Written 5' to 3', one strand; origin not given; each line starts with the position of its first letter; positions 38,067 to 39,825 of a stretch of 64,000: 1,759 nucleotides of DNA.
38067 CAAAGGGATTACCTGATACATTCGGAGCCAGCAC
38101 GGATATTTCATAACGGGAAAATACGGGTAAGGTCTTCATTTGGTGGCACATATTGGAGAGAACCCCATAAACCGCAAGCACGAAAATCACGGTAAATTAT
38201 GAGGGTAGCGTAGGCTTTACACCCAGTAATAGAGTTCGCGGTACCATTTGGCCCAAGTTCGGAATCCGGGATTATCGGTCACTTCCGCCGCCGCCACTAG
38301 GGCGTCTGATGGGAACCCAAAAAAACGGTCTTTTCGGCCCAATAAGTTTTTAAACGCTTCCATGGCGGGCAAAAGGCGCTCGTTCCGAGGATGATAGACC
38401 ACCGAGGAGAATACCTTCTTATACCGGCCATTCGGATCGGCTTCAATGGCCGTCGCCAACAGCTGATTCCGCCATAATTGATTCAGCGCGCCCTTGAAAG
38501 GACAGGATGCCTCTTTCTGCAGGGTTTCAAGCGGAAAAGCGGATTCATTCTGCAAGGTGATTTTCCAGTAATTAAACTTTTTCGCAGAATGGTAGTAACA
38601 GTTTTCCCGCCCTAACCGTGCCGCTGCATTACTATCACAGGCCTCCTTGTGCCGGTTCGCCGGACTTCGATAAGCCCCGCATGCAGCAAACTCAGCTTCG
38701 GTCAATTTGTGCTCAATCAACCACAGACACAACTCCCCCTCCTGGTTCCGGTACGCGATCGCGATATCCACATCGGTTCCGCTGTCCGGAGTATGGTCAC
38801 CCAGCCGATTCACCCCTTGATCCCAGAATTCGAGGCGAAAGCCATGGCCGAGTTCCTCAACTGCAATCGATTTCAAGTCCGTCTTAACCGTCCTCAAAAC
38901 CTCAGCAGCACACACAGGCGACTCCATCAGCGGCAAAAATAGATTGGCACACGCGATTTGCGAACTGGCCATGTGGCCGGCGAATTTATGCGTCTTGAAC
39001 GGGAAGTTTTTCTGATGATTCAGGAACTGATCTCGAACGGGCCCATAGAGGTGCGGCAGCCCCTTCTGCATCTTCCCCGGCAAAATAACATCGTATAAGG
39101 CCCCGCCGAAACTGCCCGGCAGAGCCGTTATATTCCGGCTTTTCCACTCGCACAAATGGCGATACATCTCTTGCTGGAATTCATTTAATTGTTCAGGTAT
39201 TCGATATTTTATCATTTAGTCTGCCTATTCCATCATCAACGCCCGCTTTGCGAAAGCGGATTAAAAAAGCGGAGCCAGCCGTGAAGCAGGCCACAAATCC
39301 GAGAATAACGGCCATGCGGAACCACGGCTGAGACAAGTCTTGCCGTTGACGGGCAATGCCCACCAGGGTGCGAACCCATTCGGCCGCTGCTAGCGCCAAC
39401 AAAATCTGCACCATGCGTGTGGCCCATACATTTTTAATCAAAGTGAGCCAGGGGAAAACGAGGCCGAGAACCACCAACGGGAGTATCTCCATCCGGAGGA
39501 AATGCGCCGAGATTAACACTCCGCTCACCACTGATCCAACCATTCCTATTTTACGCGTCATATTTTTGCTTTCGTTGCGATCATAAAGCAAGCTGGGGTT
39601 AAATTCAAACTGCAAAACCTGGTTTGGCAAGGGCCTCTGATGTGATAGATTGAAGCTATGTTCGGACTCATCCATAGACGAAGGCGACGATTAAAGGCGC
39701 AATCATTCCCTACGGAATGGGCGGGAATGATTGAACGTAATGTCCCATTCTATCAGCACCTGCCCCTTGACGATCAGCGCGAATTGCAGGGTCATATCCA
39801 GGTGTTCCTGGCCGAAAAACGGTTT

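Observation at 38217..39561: Two-gene module: PD-(D/E)xK nuclease-like protein coupled to a 4-TM membrane protein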

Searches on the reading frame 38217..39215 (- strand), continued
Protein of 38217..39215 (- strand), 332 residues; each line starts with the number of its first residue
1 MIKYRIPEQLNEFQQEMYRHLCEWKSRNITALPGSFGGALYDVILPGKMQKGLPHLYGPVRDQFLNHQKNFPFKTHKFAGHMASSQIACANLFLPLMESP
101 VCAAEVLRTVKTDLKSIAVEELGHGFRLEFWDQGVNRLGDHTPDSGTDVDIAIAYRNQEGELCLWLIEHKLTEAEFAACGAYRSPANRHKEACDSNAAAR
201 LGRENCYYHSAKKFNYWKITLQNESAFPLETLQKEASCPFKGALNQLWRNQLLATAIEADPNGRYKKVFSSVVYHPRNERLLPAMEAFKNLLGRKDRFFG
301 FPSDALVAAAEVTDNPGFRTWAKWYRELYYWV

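Call 25: find_encoding_contigs(protein=P0001, flank=3000, max_places=3)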
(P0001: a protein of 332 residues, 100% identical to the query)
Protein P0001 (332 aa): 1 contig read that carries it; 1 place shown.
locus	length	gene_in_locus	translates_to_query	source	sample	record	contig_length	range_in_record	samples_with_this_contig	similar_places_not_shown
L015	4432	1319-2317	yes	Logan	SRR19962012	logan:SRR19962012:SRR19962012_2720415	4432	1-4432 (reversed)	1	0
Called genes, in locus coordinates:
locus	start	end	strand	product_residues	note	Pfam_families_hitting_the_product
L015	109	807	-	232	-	PF06167:Peptidase_M90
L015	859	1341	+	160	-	-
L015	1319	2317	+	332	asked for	PF22558:REase-ARP, PF20796:PDDEXK_13 (weak)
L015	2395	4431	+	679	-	?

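Call 31: find_related_loci(query=A1, collection=viral_contigs, flank=5000)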
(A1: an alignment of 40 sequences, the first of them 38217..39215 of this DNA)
Query A1 (332 aa) in viral_contigs; peptide patterns used: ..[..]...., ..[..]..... (x = any residue, [..] = any of these).
27 stretches matched a pattern; 2 encode a relative of the query (tblastn E <= 1e-3); 2 distinct loci.
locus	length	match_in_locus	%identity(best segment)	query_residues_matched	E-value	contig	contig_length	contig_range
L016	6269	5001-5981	38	12-330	1e-59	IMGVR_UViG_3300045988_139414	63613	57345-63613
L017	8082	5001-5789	42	71-330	1e-57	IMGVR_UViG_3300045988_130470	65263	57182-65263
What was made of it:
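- Tried and rejected: IMG/VR gave only two related contigs (call 31).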

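Call 33: search_dna_similar(query=window:38217-39215:-, collection=plasmids, mode=protein, max_rows=30)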
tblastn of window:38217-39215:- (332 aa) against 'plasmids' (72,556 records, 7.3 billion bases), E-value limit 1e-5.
No match.

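Call 34: search_dna_similar(query=window:38217-39215:-, collection=phages, mode=protein, max_rows=20)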
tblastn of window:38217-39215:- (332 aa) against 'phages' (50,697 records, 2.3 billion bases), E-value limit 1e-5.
No match.
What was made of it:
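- Tried and rejected: No match (calls 33, 34).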

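Call 35: predict_structure(alignment_id=A1)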
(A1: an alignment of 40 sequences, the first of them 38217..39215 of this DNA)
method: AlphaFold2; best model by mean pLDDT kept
length: 332 residues; sequences in the alignment: 40
mean_pLDDT: 87.6   pTM: 0.89
mean pLDDT of the five models: 87.6, 86.2, 85.7, 83.8, 83.1
residues with pLDDT >= 90: 207; 70-90: 82; 50-70: 38; < 50: 5
segments of 3 or more residues with pLDDT < 50: none
pLDDT, mean of each block of 10 residues (from residue 1): 85 94 96 93 93 93 91 82 94 97 98 98 94 92 85 98 97 81 55 51 62 85 86 67 81 95 94 95 90 84 97 96 95 67
secondary structure, 60 per line:
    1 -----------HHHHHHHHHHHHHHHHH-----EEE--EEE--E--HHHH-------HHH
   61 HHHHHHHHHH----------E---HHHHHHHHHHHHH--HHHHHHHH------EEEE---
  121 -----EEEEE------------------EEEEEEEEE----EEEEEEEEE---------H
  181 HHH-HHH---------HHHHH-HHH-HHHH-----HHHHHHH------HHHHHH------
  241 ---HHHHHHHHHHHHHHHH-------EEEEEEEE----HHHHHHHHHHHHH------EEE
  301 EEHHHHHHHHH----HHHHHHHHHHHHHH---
elements in order: H12-28 E34-36 E39-41 H47-50 H58-70 H85-97 H100-107 E114-117 E126-130 E149-157 E162-170 H180-183 H197-201 H207-210 H216-222 H229-234 H244-259 E267-274 H279-291 E298-302 H303-311 H316-329
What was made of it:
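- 38217..39215 (-): Gene for a 332-aa solitary PD-(D/E)xK endonuclease (Pfam REase-ARP / PDDEXK_13; NCBI 'PGN_0703 family putative restriction endonuclease'). The AlphaFold2 model has pLDDT 87.6 and pTM 0.89 (call 35).
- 38502..38681 (-): Insert between the ExK strand and the conserved NQLWR helix, carrying four invariant cysteines (C179, C193, C206, C238). The model has low confidence here (pLDDT 51-62 for residues 181-210, call 35), as expected for a metal-organised loop.
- On PD-(D/E)xK (restriction endonuclease-like) fold superfamily: The AlphaFold2 model (pLDDT 87.6) has strands 114-117, 126-130, 149-157 and 162-170 (call 35).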

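Call 50: find_encoding_contigs(protein=P0010, flank=5000, max_places=2)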
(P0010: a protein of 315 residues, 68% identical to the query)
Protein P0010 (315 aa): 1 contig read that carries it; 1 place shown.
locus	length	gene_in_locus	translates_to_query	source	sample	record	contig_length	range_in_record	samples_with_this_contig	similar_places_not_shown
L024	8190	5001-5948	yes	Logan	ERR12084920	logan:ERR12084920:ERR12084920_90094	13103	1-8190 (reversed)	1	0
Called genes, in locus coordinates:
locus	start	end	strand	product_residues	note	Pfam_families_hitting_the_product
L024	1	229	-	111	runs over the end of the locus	PF00137:ATP-synt_C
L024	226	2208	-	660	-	PF01496:V_ATPase_I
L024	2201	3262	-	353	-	PF01992:vATP-synt_AC39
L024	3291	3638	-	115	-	-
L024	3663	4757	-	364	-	PF05239:PRC (faint), PF16561:AMPK1_CBM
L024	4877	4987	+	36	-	-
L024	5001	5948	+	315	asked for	PF22558:REase-ARP, PF20796:PDDEXK_13 (weak)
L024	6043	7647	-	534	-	-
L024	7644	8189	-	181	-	?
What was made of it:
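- V-ATPase genes (L024, call 50)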

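Call 55: search_protein_families(library=ncbifam, proteins=[P0102, P0074, P0089, window:38217-39215:-], max_evalue=10)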
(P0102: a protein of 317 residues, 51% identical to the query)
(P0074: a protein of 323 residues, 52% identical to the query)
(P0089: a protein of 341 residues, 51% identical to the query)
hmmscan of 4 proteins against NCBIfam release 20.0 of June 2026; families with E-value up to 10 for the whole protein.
P0102 (317 aa): 0 families

P0074 (323 aa): 0 families

P0089 (341 aa): 0 families

window:38217-39215:- (332 aa): 0 families

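Call 67: search_protein_families(library=phrogs, proteins=[window:38217-39215:-, L016:5001-5981:+, L016:1894-2310:+, L016:3272-3655:+, L016:4128-4355:+, L016:4369-4767:+, L016:6015-6200:+], max_evalue=0.01)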
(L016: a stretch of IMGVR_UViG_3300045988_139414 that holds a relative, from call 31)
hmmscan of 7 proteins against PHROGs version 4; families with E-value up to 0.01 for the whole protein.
window:38217-39215:- (332 aa): 0 families

L016:5001-5981:+ (327 aa): 0 families

L016:1894-2310:+ (138 aa): 8 families
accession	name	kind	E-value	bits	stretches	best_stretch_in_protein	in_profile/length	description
phrog_4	-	transcription regulation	2.8e-11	44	1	3-110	130-227/400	transcriptional repressor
phrog_8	-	transcription regulation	5.1e-09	37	1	3-86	74-150/346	transcriptional regulator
phrog_2328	-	transcription regulation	1.5e-08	35.5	1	3-76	13-83/128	transcriptional repressor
phrog_3037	-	transcription regulation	8e-07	30.1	1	4-90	16-92/189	transcriptional repressor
phrog_2967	-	transcription regulation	2.1e-05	25.1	1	2-80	7-81/225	transcriptional regulator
phrog_1373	-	transcription regulation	0.001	20.1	1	22-87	79-142/166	transcriptional regulator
phrog_147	-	transcription regulation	0.0026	19.1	1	4-79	3-78/100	transcriptional regulator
phrog_9710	-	unknown function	0.0054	17.8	1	21-71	29-79/95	-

L016:3272-3655:+ (127 aa): 0 families

L016:4128-4355:+ (75 aa): 0 families

L016:4369-4767:+ (132 aa): 2 families
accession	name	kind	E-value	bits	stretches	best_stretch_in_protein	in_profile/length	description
phrog_1649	-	other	6e-15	55.7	1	1-101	36-150/308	metallo-phosphoesterase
phrog_547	-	other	8.1e-08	32.7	1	21-67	72-114/245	phosphoesterase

L016:6015-6200:+ (61 aa): 1 family
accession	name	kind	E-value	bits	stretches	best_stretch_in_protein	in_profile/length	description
phrog_44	-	DNA, RNA and nucleotide metabolism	1.6e-06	29.1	1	1-59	83-142/271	single strand DNA binding protein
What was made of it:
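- two related viral contigs (L016/17, calls 31, 67)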

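Call 69: fold_search(model_id=the predicted structure, library=pdb)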
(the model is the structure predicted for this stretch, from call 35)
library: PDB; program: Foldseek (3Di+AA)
matches with E <= 10: 255; with E <= 0.001: 0
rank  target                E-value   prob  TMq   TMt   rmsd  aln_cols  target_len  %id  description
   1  8zue_A                1.7e-01  0.09  0.17  0.13  16.5       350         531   11  cryo-electron microscopy (cryo-EM) structure of the Hachiman defense system from Escherichia coli (released 2025-03-26)
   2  8q3y_A                2.6e-01  0.11  0.24  0.19  16.2       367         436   10  Crystal structure of apo Can2 from Thermoanaerobacter brockii (released 2023-11-22)
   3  5tv3_B                6.0e-01  0.06  0.06  0.09   8.4        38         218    8  Crystal structure of the complex of Helicobacter pylori alpha-carbonic anhydrase with (E)-5-(((4-(tert-butyl)phenyl)su (released 2017-09-20)
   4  2wj3_C                1.0e+00  0.06  0.13  0.15  16.3       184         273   10  CRYSTAL STRUCTURE OF THE COFACTOR-DEVOID 1-H-3-HYDROXY-4- OXOQUINALDINE 2,4-DIOXYGENASE (HOD) FROM ARTHROBACTER NITROG (released 2010-01-26)
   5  7vvy_G                1.1e+00  0.04  0.14  0.13  21.4       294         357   11  TRA module of NuA4 (released 2022-08-10)
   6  7tnv                  1.3e+00  0.10  0.11  0.13   5.7        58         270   19  Crystal Structure Of Human NADH-Cytochrome B5 Reductase T117S Mutant (released 2023-04-12)
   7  5tv3_G                1.3e+00  0.03  0.06  0.09   8.4        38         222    8  Crystal structure of the complex of Helicobacter pylori alpha-carbonic anhydrase with (E)-5-(((4-(tert-butyl)phenyl)su (released 2017-09-20)
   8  2wfm_A                1.3e+00  0.04  0.09  0.11  14.0       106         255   10  Crystal structure of polyneuridine aldehyde esterase mutant (H244A) (released 2010-04-21)
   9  1qx4_A                1.4e+00  0.10  0.11  0.13   5.5        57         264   19  Structrue of S127P mutant of cytochrome b5 reductase (released 2004-09-14)
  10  4xz5_A                1.4e+00  0.04  0.08  0.11   9.0        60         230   13  Structure of the thermostable alpha-Carbonic Anydrase from Thiomicrospira crunogena XCL-2 gammaproteobacterium (released 2015-07-29)
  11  3q31_A                1.5e+00  0.03  0.07  0.09   8.8        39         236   10  Structure of fungal alpha Carbonic Anhydrase from Aspergillus oryzae (released 2011-03-09)
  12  8e9b_A                1.7e+00  0.04  0.13  0.11   9.9       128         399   14  Cryo-EM structure of S. pombe Arp2/3 complex in the branch junction (released 2023-02-01)
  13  4xfw_A                1.7e+00  0.04  0.06  0.08   8.0        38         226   10  Crystal structure of the monoclinic form of alpha-carbonic anhydrase from the human pathogen Helicobacter pylori (released 2015-08-05)
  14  1i7p                  1.8e+00  0.09  0.11  0.13   5.6        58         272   17  CRYSTAL STRUCTURE OF RAT B5R IN COMPLEX WITH FAD (released 2001-12-12)
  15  5i9e_B                1.8e+00  0.04  0.13  0.12  19.0       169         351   10  Crystal structure of a nuclear actin ternary complex (released 2016-07-27)
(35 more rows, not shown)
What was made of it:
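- Tried and rejected: Nothing significant (call 69).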

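Call 78: list_cluster_members(proteins=[P0001, P0121, P0102])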
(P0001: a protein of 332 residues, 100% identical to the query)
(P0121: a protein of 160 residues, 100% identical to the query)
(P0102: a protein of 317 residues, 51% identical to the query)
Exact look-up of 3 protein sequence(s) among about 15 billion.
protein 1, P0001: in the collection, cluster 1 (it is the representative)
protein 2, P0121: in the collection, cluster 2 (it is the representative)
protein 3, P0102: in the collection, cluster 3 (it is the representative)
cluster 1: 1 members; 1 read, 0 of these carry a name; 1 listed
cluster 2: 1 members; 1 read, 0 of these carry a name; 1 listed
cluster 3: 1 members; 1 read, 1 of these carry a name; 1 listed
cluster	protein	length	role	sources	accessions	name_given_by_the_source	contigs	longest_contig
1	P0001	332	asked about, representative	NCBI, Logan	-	-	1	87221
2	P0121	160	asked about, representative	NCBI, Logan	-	-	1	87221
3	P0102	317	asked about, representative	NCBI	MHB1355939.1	MAG: PGN_0703 family putative restriction endonuclease [Anaerolineae bacterium]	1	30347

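Call 80: search_protein_families(library=padloc, proteins=[L010:6040-7059:-, L010:7513-8661:+, L010:9051-9938:+, L011:553-1926:-, L011:6698-9157:-, L011:9167-9835:+, L011:6087-6491:+, L013:4117-4890:+, L024:6043-7647:-, L002:2297-4210:+], max_evalue=0.001)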
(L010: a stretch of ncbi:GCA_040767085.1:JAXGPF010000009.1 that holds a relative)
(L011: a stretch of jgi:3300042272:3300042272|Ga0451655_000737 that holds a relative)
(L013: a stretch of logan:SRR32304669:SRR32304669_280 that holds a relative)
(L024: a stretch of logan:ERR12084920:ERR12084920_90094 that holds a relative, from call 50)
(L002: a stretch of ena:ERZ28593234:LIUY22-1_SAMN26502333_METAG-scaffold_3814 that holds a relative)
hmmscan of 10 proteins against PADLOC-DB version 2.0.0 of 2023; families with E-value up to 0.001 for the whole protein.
L010:6040-7059:- (339 aa): 0 families

L010:7513-8661:+ (382 aa): 1 family
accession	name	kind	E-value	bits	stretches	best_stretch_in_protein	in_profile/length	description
PDLC02944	RT_III-A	-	2.2e-05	21.8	1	242-353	475-587/597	-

L010:9051-9938:+ (295 aa): 0 families

L011:553-1926:- (457 aa): 3 families
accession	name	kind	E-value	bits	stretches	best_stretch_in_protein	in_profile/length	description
PDLC04984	PDC-S27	-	1e-52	177.6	1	53-375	4-330/474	-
PDLC04985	PDC-S27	-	4.7e-27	93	1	53-397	6-356/484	-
PDLC04789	PDC-S01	-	2e-05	21.8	0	70-124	15-69/375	-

L011:6698-9157:- (819 aa): 11 families
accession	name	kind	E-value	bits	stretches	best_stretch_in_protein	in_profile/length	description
PDLC01465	PrimPol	-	3.9e-97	323.1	1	34-385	6-275/276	"CAS-I,CAS-II,CAS-III,CAS-IV,CAS-V,CAS-VI; associated"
PDLC01101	PrimPol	-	4.3e-22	76.5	1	147-308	171-336/490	adaptation polymerase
PDLC02707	PbeA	-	7.2e-12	42.7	1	453-601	248-416/672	PbeA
PDLC02704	PbeA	-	3.7e-10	36.9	1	455-601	252-421/682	PbeA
PDLC03659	mREase_IV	-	2.3e-09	33.7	1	464-796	231-568/945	Type IV methyl-directed restriction enzyme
PDLC03658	mREase_IV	-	6.6e-08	28.7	1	467-603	238-376/953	Type IV methyl-directed restriction enzyme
PDLC03746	RT_UG10_large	-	2.3e-07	27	1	181-297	90-193/1688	DRT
PDLC02703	PbeA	-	5.7e-05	19.9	1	438-660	227-463/626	PbeA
PDLC00201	HamB2|HamB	-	0.0001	18.8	1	457-504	103-150/721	DEAD-box helicase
PDLC00180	HamB1|HamB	-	0.0003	17.5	1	458-504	101-147/709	DEAD-box helicase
PDLC02706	PbeA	-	0.00039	17.1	0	565-601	398-434/722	PbeA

L011:9167-9835:+ (222 aa): 25 families
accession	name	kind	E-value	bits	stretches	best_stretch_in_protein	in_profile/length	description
PDLC02225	AbiEi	-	2.2e-67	224.6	1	26-222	4-195/198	AbiEi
PDLC02265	AbiEi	-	1.4e-36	124.2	1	27-221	2-197/198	AbiEi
PDLC02283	AbiEi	-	1.2e-30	104.8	1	26-220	4-199/201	AbiEi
PDLC02248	AbiEi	-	2.9e-26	90.4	1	28-220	3-196/198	AbiEi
PDLC02262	AbiEi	-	3.2e-24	83.6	1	29-222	15-206/206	AbiEi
PDLC02263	AbiEi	-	4.1e-24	83.8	1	21-221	42-244/244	AbiEi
PDLC02245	AbiEi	-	1.9e-22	77.9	1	36-222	6-194/194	AbiEi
PDLC02275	AbiEi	-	2.7e-19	67.9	1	33-221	3-183/184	AbiEi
PDLC02239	AbiEi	-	3.2e-19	67.4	1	51-221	20-193/195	AbiEi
PDLC02253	AbiEi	-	4.2e-19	66.7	1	28-126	3-101/112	AbiEi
PDLC02238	AbiEi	-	1.1e-16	59.2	1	58-214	18-171/180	AbiEi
PDLC02228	AbiEi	-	9.9e-15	52.4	1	21-189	24-176/216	AbiEi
PDLC02267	AbiEi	-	1e-13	49.3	1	55-215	38-192/252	AbiEi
PDLC02249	AbiEi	-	1.7e-11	42.2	1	30-209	6-177/184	AbiEi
PDLC02260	AbiEi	-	6.6e-11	40.1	1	29-125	4-104/131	AbiEi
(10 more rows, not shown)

L011:6087-6491:+ (134 aa): 0 families

L013:4117-4890:+ (257 aa): 0 families

L024:6043-7647:- (534 aa): 0 families

L002:2297-4210:+ (637 aa): 0 families

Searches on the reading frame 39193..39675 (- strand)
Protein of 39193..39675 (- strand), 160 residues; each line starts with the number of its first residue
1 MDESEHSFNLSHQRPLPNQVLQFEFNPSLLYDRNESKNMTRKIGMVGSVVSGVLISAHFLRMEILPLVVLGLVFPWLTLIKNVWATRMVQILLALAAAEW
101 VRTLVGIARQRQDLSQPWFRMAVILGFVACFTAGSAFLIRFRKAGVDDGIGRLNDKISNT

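Call 3: search_protein_families(library=pfam, proteins=[window:39193-39675:-], max_evalue=1)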
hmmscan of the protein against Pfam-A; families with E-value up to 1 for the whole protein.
window:39193-39675:- (160 aa): 1 family
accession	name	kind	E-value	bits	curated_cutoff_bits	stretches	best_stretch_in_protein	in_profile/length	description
PF02537.21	CRCB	-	0.0055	17.5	32.9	1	60-139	13-70/103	CrcB-like protein, Camphor Resistance (CrcB)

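Call 4: search_protein_families(library=padloc, proteins=[window:39193-39675:-], max_evalue=1)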
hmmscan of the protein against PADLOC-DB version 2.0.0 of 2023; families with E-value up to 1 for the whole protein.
window:39193-39675:- (160 aa): 0 families

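Call 5: search_protein_families(library=ncbifam, proteins=[window:39193-39675:-], max_evalue=1)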
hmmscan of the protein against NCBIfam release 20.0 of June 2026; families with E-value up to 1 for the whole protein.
window:39193-39675:- (160 aa): 3 families
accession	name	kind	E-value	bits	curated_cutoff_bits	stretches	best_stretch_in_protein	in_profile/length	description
NF010799.0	PRK14203.1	equivalog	0.0058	16.7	129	1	68-139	31-91/132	fluoride efflux transporter CrcB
NF010791.0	PRK14195.1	equivalog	0.046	14.1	129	0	64-137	23-83/125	fluoride efflux transporter CrcB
NF010796.0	PRK14200.1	equivalog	0.15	12.5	144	0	55-103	18-65/127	fluoride efflux transporter CrcB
